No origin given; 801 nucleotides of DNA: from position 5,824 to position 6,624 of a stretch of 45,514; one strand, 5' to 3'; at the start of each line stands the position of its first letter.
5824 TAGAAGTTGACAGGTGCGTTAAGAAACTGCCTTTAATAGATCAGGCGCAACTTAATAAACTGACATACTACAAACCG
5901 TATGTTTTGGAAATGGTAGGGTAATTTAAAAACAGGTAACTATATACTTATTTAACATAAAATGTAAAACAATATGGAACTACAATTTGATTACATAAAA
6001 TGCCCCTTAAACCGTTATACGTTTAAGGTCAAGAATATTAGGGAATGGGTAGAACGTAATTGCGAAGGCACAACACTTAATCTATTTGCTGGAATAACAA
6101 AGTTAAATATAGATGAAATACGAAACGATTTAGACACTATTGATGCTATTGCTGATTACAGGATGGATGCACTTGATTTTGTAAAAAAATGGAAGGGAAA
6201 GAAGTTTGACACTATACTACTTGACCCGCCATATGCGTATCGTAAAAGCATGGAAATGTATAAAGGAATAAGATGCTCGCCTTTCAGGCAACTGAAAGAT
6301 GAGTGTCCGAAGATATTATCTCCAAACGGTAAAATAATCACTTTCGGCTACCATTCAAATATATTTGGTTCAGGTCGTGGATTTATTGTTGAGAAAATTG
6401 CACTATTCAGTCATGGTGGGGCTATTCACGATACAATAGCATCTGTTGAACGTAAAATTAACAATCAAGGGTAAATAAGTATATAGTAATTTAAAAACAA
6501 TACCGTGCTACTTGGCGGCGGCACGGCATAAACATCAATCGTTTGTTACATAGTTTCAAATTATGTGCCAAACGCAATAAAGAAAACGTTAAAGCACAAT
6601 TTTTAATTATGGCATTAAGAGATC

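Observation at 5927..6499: Second cassette of the same family carries the small DPPY methyltransferase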

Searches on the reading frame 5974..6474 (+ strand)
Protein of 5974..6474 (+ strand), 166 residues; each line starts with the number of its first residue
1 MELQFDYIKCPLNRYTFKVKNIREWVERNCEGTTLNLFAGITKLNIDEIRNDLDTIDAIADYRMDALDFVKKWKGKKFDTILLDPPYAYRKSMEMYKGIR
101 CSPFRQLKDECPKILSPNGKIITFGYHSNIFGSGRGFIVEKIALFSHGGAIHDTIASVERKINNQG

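Call 7: search_protein_families(library=pfam, proteins=[window:5974-6474:+], max_evalue=0.01)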
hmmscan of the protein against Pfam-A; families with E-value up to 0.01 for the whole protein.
window:5974-6474:+ (166 aa): 2 families
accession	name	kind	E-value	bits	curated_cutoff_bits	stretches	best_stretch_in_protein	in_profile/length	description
PF03602.21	Cons_hypoth95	-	0.00023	21.3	24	1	49-92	80-128/182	Conserved hypothetical protein 95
PF23626.1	CCD_aECM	-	0.0079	16.5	27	0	16-31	14-29/54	aECM cysteine-cradle domain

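Call 18: find_related_loci(query=window:5974-6474:+, collection=viral_contigs, flank=3000)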
Query window:5974-6474:+ (166 aa) in viral_contigs; peptide patterns used: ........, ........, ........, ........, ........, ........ (x = any residue, [..] = any of these).
43 stretches matched a pattern; 39 encode a relative of the query (tblastn E <= 1e-3); 38 distinct loci.
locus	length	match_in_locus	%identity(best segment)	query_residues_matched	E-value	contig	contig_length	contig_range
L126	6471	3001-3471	80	5-162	8e-87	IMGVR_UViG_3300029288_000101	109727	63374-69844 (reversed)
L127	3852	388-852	81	5-160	2e-86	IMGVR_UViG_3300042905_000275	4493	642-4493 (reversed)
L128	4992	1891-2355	79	5-160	1e-85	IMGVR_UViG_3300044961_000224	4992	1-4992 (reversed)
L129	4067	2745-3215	77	3-160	9e-86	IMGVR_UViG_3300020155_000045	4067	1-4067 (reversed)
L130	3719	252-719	77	4-160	2e-85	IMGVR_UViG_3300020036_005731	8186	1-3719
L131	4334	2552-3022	77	3-160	1e-84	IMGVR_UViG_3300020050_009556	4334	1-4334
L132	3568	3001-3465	78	5-160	6e-85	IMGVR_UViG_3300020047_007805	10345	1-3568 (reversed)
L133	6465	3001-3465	78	5-160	2e-84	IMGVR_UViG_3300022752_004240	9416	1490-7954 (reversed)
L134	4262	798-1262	76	4-159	3e-84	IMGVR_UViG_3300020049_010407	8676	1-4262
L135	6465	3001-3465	77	5-160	3e-84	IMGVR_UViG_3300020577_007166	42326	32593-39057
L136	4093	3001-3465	76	5-160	2e-84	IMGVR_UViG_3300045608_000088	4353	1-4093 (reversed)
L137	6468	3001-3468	78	5-161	1e-83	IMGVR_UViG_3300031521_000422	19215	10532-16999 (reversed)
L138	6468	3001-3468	78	5-161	1e-83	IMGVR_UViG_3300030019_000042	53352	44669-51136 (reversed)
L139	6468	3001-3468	78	5-161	1e-83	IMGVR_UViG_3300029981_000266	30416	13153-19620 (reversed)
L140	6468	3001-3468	78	5-161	1e-83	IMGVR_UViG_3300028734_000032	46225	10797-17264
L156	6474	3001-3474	70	2-160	1e-79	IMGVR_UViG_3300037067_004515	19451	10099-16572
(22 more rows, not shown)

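Call 23: find_encoding_contigs(protein=window:5974-6474:+, flank=4000, max_places=10)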
Protein window:5974-6474:+ (166 aa): 1 contig read that carries it; 1 place shown.
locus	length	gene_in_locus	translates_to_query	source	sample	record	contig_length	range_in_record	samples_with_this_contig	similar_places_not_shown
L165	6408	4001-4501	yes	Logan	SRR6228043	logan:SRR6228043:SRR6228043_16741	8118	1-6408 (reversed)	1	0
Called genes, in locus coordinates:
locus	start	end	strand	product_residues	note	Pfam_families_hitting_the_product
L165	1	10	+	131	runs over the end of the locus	-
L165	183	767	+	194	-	PF04098:Rad52_Rad22 (weak)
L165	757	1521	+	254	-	PF09588:YqaJ (weak)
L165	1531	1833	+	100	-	-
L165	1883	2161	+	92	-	-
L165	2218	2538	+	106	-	-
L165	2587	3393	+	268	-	PF01555:N6_N4_Mtase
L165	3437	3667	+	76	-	-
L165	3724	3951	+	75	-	-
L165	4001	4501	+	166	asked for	-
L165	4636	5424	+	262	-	-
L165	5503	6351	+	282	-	-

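Call 46: search_protein_families(library=phrogs, proteins=[window:5974-6474:+], max_evalue=0.001)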
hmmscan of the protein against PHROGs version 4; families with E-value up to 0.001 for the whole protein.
window:5974-6474:+ (166 aa): 4 families
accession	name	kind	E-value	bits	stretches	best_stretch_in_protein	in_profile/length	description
phrog_11619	-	other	1.2e-38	133.4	1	10-164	18-177/186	DNA methyltransferase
phrog_26699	-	other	0.00016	21.5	1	59-129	273-343/396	DNA methyltransferase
phrog_67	-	other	0.00022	21.4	1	62-125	127-195/743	DNA methyltransferase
phrog_3816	-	other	0.00081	20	1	29-123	69-165/203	DNA methyltransferase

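Call 51: search_dna_similar(query=window:5974-6474:+, collection=phages, mode=protein, max_rows=20)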
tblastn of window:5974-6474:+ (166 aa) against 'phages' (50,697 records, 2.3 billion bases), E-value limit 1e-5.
Records with a match: 26; places in all: 26; records where one place covers at least 80% of the query: 24.
Best place of each record, by identity: <60% 26.
By first word of the organism name: Staphylococcus 6; Erwinia 6; Yersinia 4; Streptococcus 2; Serratia 2; Bacteriophage 2; Halorubrum 2; Croceibacter 2.
By host as written in the record: - 6; Erwinia amylovora 3; Erwinia amylovora SNUABM_01 3; Staphylococcus pseudintermedius 2; Staphylococcus aureus ATCC 25923 2; Serratia marcescens UCC2017 2; Halorubrum sp. LR1-23 2; Croceibacter atlanticus HTCC2559 2; and 4 more.
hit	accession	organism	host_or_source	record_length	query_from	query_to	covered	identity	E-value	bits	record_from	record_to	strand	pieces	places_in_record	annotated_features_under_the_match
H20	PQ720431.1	Streptococcus phage Bonnie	Streptococcus suis 21171_DNR38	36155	13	161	90%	36.5%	2e-20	92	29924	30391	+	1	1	DNA methyltransferase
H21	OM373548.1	Staphylococcus phage vB_SpsM-DH2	Staphylococcus pseudintermedius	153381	13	162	90%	36.0%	9e-21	93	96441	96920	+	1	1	record has no annotation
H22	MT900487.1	Streptococcus phage 23TH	Streptococcus infantis 23TH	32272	13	162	90%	35.0%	7e-19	88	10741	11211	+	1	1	hypothetical protein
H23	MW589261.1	Staphylococcus phage vB-SscS-F1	Mammaliicoccus sciuri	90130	13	162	90%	34.7%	4e-19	89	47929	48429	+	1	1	hypothetical protein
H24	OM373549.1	Staphylococcus phage vB_SpsS-DH5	Staphylococcus pseudintermedius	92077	13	162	90%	34.7%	4e-19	89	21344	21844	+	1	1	record has no annotation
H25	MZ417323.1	Staphylococcus phage PG-2021_1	Staphylococcus epidermidis NCC 100655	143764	13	162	90%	34.5%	1e-17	84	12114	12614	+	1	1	record has no annotation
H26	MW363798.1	Staphylococcus phage LSA2308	Staphylococcus aureus ATCC 25923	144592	13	162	90%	34.2%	1e-19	90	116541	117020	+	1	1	hypothetical protein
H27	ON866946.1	Staphylococcus phage LSA2311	Staphylococcus aureus ATCC 25923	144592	13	162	90%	34.2%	1e-19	90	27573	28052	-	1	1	adenine-specific DNA methylase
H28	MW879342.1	Erwinia phage pEa_SNUABM_19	Erwinia amylovora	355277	13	161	90%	34.3%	1e-17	84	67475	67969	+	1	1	hypothetical protein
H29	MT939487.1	Erwinia phage pEa_SNUABM_47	Erwinia amylovora SNUABM_01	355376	13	161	90%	34.3%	1e-17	84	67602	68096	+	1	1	putative adenine-specific DNA methylase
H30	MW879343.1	Erwinia phage pEa_SNUABM_44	Erwinia amylovora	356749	13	161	90%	34.3%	1e-17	84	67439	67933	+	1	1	hypothetical protein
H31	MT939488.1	Erwinia phage pEa_SNUABM_50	Erwinia amylovora SNUABM_01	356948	13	161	90%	34.3%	1e-17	84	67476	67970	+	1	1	putative adenine-specific DNA methylase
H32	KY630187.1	Serratia phage BF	Serratia marcescens UCC2017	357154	13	161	90%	34.3%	1e-17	84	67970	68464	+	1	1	adenine-specific DNA methylase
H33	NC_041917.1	Serratia phage BF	Serratia marcescens UCC2017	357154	13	161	90%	34.3%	1e-17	84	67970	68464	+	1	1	DNA methyltransferase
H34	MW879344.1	Erwinia phage pEa_SNUABM_49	Erwinia amylovora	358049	13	161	90%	34.3%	1e-17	84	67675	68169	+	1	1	hypothetical protein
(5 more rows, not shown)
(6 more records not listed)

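Call 64: search_protein_families(library=ncbifam, proteins=[window:5974-6474:+], max_evalue=0.001)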
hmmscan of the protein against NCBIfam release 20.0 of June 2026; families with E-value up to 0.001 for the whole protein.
window:5974-6474:+ (166 aa): 0 families

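Call 65: search_solved_structures(query=window:5974-6474:+, max_evalue=1, show_alignments=1)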
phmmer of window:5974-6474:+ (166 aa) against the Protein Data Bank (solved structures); distinct sequences matched with E-value up to 1: 9.
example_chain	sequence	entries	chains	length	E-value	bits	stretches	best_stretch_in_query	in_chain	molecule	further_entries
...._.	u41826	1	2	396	0.099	15.3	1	41-126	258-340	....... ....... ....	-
3vse_A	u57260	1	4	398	0.61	12.7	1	50-96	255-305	Putative uncharacterized protein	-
5vfp_Y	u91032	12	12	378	0.63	12.7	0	117-159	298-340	26S proteasome non-ATPase regulatory subunit 6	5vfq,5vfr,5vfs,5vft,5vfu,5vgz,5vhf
8vyd_A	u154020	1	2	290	0.64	12.7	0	53-88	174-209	SAM-dependent methyltransferase, UPF0020 family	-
6epc_R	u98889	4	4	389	0.67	12.6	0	117-159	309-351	Proteasome (Prosome, macropain) 26S subunit, non-ATPase, 6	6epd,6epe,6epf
12bm_Y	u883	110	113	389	0.68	12.6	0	117-159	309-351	26S proteasome non-ATPase regulatory subunit 6 | RPN7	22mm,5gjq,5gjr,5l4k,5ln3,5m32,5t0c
7vg7_B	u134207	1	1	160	0.8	12.4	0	78-97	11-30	Uteroglobin,PB1m6A9 peptide,Uteroglobin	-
7f4r_A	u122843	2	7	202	0.81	12.3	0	67-110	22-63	MT-a70 family protein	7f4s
7vf3_B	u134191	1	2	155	0.83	12.3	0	78-97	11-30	Uteroglobin,PB1m7 peptide,Uteroglobin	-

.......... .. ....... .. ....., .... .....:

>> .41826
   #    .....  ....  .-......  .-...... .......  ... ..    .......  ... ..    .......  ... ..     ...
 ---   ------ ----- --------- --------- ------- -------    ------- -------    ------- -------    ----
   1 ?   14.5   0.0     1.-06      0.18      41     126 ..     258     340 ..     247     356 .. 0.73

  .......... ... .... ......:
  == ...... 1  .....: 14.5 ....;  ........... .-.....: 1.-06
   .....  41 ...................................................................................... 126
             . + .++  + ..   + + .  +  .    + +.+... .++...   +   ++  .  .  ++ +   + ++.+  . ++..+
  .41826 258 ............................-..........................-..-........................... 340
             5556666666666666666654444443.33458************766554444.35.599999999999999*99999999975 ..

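Call 66: find_homologous_proteins(query=window:5974-6474:+, max_evalue=1e-10)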
Query window:5974-6474:+ (166 aa): 1303 proteins with E <= 1e-10 among 1313 candidates; the best 120 are listed.
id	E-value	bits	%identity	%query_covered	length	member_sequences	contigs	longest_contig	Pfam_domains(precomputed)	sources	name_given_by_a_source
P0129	7.7e-110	382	100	100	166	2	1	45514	-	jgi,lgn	-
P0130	8.3e-96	336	90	96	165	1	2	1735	-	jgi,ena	jgi:hypothetical protein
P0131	1.0e-90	320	85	96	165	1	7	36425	-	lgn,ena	-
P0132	7.5e-84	297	82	95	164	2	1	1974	-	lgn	-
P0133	1.8e-83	296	79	96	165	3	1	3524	-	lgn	-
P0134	2.6e-83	296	79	97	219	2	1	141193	-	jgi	jgi:hypothetical protein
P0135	3.9e-83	295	79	96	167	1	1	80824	-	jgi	jgi:tRNA G10 N-methylase Trm11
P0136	6.1e-83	294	79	98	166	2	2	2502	-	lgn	-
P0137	6.6e-83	294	80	95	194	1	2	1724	-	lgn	-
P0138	8.2e-83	294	83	95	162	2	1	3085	-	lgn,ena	-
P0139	1.1e-82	294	82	95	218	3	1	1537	-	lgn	-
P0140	1.2e-82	293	80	95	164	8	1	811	-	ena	-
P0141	1.8e-82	293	79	96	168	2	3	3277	-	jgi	jgi:tRNA G10 N-methylase Trm11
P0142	2.7e-82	292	81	94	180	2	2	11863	-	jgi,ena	-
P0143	5.6e-82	291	79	94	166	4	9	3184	-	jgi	jgi:tRNA G10 N-methylase Trm11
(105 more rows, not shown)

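Call 67: find_encoding_contigs(protein=P0131, flank=3000, max_places=8)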
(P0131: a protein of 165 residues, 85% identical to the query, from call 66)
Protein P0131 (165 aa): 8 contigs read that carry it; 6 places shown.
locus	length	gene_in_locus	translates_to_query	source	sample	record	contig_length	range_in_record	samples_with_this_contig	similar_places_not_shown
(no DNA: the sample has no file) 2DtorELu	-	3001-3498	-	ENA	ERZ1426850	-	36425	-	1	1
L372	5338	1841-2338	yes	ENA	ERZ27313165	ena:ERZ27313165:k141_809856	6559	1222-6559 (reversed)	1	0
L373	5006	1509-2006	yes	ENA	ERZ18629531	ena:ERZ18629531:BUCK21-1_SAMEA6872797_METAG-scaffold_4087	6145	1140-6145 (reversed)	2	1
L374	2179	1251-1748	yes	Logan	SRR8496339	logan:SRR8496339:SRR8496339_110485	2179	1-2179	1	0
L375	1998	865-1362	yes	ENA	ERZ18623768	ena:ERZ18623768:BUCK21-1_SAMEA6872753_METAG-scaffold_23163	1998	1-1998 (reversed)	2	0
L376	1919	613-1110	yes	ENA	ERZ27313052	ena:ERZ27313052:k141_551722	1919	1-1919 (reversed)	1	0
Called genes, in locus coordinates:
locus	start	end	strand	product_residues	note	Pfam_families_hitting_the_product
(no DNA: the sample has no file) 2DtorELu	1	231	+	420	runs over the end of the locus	PF13692:Glyco_trans_1_4, PF00534:Glycos_transf_1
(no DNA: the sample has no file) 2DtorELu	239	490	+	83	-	-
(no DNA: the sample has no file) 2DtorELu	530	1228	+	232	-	-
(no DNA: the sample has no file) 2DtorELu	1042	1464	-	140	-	-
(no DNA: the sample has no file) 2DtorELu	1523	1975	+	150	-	-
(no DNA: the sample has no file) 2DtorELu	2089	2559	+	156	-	-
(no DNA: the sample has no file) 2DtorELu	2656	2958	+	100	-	-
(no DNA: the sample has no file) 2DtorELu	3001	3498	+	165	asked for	-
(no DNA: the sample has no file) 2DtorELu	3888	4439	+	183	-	-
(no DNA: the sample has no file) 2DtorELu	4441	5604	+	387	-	-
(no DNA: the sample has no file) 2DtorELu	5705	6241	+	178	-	-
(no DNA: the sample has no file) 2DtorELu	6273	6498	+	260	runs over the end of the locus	-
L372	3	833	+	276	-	?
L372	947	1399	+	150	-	-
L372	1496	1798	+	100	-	-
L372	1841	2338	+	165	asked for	-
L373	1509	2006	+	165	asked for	-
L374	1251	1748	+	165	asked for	-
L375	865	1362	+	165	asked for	-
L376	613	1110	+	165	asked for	-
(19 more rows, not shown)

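Call 68: find_encoding_contigs(protein=P0130, flank=3000, max_places=6)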
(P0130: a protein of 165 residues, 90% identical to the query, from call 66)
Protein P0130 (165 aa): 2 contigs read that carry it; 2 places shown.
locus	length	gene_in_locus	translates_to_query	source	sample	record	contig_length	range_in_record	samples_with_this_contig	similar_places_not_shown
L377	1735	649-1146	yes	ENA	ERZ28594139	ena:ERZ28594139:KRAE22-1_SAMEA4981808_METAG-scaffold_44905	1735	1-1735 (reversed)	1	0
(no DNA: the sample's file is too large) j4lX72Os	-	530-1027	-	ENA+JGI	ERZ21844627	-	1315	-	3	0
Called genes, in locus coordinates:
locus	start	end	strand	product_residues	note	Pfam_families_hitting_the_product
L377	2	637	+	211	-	?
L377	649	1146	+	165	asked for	-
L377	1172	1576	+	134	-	-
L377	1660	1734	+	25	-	?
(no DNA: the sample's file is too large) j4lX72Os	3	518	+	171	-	?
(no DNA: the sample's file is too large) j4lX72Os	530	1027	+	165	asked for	-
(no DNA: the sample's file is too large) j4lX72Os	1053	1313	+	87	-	?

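Call 75: predict_structure(alignment_id=A2)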
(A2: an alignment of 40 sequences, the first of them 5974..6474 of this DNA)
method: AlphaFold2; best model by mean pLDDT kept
length: 166 residues; sequences in the alignment: 40
mean_pLDDT: 82.0   pTM: 0.81
mean pLDDT of the five models: 82.0, 81.5, 81.2, 80.5, 77.8
residues with pLDDT >= 90: 65; 70-90: 63; 50-70: 35; < 50: 3
segments of 3 or more residues with pLDDT < 50: none
pLDDT, mean of each block of 10 residues (from residue 1): 90 74 93 85 80 55 75 94 76 77 86 95 78 91 84 86 70
secondary structure, 60 per line:
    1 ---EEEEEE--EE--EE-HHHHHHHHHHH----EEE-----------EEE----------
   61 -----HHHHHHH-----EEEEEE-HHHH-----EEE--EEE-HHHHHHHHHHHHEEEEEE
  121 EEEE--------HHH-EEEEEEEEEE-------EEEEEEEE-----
elements in order: E4-9 H19-29 E34-36 E48-50 H66-72 E78-83 H85-88 E94-96 E99-101 H103-114 E115-124 E137-146 E154-161
